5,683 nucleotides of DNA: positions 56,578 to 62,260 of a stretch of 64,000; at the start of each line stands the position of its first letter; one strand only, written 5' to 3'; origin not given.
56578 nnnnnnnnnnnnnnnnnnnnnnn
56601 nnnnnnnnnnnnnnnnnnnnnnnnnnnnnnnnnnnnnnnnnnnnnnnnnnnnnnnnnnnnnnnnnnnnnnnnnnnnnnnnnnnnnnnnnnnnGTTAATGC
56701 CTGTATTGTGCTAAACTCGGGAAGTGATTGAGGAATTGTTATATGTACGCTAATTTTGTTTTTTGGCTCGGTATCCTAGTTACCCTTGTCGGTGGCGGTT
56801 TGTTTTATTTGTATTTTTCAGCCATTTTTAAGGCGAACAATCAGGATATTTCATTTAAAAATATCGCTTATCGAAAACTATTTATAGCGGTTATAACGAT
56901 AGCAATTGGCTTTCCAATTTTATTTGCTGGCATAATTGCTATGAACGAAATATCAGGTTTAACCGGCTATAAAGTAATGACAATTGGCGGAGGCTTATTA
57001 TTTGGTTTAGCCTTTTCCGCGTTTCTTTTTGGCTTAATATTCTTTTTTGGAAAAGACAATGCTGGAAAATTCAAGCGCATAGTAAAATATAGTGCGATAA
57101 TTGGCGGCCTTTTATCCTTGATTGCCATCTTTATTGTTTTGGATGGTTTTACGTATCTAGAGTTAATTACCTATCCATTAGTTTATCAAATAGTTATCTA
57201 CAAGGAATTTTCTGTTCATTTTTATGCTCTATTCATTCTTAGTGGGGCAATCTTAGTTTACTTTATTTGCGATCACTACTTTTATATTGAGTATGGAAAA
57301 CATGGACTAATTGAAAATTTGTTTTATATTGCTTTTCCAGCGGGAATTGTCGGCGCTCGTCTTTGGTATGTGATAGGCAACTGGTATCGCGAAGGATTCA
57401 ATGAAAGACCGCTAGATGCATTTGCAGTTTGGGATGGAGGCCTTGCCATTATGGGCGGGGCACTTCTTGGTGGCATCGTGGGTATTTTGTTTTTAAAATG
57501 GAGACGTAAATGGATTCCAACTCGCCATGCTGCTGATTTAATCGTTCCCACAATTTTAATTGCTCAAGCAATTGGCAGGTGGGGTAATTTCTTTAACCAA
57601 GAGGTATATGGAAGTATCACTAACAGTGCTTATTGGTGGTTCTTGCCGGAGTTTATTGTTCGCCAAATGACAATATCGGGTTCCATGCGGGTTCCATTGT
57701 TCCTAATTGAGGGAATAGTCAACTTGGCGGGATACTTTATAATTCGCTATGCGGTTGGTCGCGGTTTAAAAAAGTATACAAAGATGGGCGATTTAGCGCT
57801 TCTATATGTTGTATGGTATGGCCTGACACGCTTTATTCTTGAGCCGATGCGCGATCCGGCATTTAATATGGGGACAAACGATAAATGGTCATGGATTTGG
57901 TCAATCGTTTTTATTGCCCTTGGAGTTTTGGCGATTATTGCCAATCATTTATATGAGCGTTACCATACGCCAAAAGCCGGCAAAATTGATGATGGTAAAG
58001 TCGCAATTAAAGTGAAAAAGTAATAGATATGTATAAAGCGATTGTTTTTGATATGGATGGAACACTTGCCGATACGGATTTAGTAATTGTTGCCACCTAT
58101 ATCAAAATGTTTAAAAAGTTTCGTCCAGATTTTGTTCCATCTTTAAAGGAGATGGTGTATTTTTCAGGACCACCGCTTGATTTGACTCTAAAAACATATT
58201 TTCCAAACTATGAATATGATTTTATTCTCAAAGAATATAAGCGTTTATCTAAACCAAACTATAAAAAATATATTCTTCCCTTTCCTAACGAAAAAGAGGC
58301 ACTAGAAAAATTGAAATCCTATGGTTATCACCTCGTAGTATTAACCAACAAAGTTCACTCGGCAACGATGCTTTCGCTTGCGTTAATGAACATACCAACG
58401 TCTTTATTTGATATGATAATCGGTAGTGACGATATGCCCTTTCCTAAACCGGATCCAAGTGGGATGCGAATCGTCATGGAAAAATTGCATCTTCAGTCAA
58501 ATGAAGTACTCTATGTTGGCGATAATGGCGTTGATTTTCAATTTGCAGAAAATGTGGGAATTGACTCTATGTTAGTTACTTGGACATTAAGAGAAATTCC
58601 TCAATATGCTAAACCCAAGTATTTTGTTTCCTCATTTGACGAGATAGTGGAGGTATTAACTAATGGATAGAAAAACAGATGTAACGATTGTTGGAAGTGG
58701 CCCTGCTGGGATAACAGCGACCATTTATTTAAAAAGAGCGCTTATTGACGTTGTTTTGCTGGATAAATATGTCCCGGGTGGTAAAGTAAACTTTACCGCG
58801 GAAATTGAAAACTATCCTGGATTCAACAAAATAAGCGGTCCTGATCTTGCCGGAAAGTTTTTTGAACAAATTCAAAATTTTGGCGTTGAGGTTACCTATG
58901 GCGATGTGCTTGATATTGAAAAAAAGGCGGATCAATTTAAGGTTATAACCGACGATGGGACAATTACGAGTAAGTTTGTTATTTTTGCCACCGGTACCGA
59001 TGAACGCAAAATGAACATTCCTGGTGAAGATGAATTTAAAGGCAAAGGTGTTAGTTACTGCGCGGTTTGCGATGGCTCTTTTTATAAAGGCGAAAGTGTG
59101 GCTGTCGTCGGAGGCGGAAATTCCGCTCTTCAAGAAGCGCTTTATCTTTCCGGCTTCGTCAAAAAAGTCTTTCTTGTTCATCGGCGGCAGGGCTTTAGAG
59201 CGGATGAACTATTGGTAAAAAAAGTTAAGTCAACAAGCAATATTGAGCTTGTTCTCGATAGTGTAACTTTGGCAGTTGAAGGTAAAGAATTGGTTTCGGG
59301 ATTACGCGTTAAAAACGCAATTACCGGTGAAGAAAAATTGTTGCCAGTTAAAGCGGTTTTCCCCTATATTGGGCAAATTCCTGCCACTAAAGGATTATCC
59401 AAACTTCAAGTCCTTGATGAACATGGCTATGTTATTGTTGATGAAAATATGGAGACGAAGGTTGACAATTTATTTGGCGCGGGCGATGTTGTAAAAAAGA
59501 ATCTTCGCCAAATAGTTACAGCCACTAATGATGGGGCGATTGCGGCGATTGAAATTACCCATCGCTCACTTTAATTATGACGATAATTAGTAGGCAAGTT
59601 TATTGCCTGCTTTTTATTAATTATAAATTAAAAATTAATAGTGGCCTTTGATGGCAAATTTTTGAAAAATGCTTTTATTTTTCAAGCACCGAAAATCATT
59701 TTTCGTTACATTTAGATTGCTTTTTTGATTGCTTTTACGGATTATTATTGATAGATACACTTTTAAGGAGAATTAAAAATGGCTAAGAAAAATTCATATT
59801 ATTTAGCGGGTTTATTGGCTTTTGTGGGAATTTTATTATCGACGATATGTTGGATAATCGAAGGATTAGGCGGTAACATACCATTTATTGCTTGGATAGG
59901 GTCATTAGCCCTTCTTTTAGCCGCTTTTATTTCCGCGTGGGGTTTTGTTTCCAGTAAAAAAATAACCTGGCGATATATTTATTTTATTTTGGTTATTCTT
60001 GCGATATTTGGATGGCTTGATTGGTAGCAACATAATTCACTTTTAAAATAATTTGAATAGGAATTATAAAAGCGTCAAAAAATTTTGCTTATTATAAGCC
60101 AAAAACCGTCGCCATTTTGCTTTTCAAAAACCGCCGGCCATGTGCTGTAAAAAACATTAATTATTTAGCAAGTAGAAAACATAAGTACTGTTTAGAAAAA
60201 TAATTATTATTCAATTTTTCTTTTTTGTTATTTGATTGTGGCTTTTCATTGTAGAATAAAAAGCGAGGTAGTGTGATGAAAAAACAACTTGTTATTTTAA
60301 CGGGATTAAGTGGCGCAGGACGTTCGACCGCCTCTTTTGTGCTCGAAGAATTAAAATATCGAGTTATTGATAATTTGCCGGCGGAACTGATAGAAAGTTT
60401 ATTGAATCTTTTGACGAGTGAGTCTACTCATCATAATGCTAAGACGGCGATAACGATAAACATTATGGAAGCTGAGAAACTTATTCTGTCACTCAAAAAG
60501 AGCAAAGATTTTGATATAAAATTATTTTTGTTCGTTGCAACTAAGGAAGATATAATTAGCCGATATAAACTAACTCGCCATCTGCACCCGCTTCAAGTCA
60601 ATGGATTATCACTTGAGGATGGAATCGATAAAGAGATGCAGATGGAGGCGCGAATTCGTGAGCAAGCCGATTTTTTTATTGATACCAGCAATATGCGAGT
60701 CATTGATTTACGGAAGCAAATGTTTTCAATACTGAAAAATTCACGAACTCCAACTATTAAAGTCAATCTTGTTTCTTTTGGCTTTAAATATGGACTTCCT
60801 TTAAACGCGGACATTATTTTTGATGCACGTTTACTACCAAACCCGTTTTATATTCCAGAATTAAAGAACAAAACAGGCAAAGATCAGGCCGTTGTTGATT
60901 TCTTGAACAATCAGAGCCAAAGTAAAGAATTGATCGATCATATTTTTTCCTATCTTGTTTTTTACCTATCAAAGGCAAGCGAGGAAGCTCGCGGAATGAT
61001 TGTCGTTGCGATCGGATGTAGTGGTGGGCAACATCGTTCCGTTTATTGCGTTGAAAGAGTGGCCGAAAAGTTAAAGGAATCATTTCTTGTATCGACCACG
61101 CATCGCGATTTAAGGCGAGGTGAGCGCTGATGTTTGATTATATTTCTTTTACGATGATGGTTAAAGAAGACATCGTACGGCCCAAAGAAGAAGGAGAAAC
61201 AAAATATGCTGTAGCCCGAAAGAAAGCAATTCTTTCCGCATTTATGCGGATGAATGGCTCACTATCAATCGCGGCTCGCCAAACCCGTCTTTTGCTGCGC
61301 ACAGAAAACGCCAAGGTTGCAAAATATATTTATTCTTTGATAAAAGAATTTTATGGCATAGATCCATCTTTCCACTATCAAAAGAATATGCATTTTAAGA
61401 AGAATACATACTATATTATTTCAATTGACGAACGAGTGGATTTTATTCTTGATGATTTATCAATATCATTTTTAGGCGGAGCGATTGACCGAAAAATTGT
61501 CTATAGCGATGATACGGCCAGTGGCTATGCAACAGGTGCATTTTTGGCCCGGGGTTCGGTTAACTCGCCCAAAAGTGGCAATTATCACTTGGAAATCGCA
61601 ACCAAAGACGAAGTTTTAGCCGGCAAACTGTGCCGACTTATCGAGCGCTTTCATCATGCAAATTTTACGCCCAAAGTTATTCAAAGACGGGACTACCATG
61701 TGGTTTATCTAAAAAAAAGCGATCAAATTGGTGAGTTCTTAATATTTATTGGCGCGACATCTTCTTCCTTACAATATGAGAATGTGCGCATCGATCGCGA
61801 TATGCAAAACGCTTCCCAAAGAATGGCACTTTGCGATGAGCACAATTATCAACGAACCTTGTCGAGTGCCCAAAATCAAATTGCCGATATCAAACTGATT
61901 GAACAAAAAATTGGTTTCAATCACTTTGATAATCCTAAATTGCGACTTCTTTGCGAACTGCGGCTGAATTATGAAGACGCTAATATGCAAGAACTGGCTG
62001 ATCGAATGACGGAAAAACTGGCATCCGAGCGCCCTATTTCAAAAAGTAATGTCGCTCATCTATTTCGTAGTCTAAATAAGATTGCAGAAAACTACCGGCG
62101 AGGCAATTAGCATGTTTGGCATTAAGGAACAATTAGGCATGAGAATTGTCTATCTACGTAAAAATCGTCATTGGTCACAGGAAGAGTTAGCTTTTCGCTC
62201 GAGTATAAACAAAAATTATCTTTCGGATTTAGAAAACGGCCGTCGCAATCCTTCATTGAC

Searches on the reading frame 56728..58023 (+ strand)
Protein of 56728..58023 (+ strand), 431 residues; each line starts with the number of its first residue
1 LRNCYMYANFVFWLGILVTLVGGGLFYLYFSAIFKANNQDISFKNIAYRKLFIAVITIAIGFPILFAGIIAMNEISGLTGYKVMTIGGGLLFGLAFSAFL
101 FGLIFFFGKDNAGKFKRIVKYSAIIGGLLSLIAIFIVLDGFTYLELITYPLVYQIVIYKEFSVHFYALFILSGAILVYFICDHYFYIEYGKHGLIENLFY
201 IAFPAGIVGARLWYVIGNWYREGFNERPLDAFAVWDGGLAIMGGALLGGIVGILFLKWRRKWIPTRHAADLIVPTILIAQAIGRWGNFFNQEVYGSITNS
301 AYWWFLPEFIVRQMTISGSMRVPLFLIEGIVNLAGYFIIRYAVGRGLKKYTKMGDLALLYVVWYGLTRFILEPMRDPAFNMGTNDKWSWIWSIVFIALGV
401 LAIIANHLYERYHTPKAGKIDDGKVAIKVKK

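Call 56: search_protein_families(library=pfam, proteins=[window:56728-58023:+], max_evalue=0.0001)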
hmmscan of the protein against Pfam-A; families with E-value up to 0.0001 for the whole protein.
window:56728-58023:+ (431 aa): 1 family
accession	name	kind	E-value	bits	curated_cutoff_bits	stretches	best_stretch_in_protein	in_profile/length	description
PF01790.23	LGT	-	6.1e-48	163.7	24.9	1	159-404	7-239/240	Prolipoprotein diacylglyceryl transferase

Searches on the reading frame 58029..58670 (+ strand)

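Call 56: search_protein_families(library=pfam, proteins=[window:58029-58670:+], max_evalue=0.0001)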
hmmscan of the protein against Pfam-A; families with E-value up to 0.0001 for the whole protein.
window:58029-58670:+ (213 aa): 4 families
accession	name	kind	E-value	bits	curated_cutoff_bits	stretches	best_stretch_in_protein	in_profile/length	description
PF13419.12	HAD_2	-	1.3e-39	136.5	23.8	1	5-183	1-178/178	Haloacid dehalogenase-like hydrolase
PF00702.32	Hydrolase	-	3.2e-21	77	26.4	1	2-177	1-191/191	haloacid dehalogenase-like hydrolase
PF12710.13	HAD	-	8.8e-08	33.2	27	1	5-174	1-189/189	haloacid dehalogenase-like hydrolase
PF13242.12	Hydrolase_like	-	1.6e-07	31.5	22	1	139-185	3-50/75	HAD-hyrolase-like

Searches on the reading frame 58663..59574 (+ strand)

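Call 56: search_protein_families(library=pfam, proteins=[window:58663-59574:+], max_evalue=0.0001)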
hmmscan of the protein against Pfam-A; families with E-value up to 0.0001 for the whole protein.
window:58663-59574:+ (303 aa): 7 families
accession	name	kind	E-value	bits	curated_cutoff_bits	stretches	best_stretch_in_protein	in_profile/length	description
PF07992.20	Pyr_redox_2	-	1.3e-45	156.5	26.1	1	6-291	2-291/291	Pyridine nucleotide-disulphide oxidoreductase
PF13738.12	Pyr_redox_3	-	8.2e-26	91.4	30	1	77-274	98-305/305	Pyridine nucleotide-disulphide oxidoreductase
PF00070.33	Pyr_redox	-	1.2e-11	45.4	22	1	145-217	1-80/82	Pyridine nucleotide-disulphide oxidoreductase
PF01266.30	DAO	-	5.5e-08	33.2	27.9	0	6-40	1-37/353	FAD dependent oxidoreductase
PF03486.20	HI0933_like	-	3.4e-06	27.1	50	0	6-41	2-38/244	HI0933-like protein Rossmann domain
PF01946.23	Thi4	-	1.1e-05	25.3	26.2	0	4-40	17-55/235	Thi4 family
PF01494.25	FAD_binding_3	-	1.1e-05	25.3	22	1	4-36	1-33/349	FAD binding domain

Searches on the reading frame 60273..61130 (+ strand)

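Call 56: search_protein_families(library=pfam, proteins=[window:60273-61130:+], max_evalue=0.0001)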
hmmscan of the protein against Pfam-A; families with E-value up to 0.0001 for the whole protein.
window:60273-61130:+ (285 aa): 2 families
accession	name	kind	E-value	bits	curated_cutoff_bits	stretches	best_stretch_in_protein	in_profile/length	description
PF22740.1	PapZ_C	-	1.1e-40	139.1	27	1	163-280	2-120/121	RapZ C-terminal domain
PF03668.21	RapZ-like_N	-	1.4e-31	109.9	25.4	1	5-155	2-155/158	RapZ-like N-terminal domain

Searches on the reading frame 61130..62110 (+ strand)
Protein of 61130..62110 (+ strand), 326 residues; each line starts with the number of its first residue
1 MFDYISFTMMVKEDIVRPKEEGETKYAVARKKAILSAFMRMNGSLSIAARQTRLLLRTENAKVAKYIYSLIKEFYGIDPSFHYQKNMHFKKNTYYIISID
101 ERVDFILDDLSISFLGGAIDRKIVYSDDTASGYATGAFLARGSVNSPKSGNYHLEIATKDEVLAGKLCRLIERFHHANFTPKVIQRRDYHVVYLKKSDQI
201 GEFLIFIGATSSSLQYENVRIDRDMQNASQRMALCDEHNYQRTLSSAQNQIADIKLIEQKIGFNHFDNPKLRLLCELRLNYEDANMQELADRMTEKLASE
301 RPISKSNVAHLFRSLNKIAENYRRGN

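Call 56: search_protein_families(library=pfam, proteins=[window:61130-62110:+], max_evalue=0.0001)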
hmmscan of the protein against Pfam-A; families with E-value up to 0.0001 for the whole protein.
window:61130-62110:+ (326 aa): 3 families
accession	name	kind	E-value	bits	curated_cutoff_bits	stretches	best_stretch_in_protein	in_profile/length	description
PF14527.11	LAGLIDADG_WhiA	-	7.9e-29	100.1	23.2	1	132-226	3-93/93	WhiA LAGLIDADG-like domain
PF10298.14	WhiA_N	-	6.9e-25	87.4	23.4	1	31-112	4-85/86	WhiA N-terminal LAGLIDADG-like domain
PF02650.20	HTH_WhiA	-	7.3e-19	68.4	27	1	231-319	3-84/84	WhiA C-terminal HTH domain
